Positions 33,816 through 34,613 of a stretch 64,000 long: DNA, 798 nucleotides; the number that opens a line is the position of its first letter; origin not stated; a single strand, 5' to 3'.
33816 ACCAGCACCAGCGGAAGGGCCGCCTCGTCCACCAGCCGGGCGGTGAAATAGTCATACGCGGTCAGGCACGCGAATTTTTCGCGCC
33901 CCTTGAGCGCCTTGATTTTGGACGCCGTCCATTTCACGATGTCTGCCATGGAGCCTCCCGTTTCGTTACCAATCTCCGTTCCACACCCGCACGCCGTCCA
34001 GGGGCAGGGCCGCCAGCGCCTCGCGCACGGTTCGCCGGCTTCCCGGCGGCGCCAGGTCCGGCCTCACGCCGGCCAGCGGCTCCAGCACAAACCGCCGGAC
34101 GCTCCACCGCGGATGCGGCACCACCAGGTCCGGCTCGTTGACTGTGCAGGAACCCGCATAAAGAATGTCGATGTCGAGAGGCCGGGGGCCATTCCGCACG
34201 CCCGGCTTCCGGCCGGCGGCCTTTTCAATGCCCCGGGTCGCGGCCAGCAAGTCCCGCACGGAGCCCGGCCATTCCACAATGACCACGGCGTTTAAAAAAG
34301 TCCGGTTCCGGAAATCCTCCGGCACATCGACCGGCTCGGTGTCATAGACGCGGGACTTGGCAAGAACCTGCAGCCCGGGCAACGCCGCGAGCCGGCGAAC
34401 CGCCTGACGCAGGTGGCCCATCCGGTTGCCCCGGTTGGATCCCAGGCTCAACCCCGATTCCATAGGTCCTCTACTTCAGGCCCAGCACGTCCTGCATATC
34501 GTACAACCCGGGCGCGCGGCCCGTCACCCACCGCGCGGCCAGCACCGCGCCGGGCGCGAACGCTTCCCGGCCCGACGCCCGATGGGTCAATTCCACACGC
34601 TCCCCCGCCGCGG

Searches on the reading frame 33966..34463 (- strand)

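Call 9: search_protein_families(library=pfam, proteins=[window:33966-34463:-], max_evalue=0.00001)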
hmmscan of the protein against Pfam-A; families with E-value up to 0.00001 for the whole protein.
window:33966-34463:- (165 aa): 1 family
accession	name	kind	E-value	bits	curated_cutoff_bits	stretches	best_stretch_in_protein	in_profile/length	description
PF01288.25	HPPK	-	4.4e-31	108.1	25.7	1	5-134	2-115/116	7,8-dihydro-6-hydroxymethylpterin-pyrophosphokinase (HPPK)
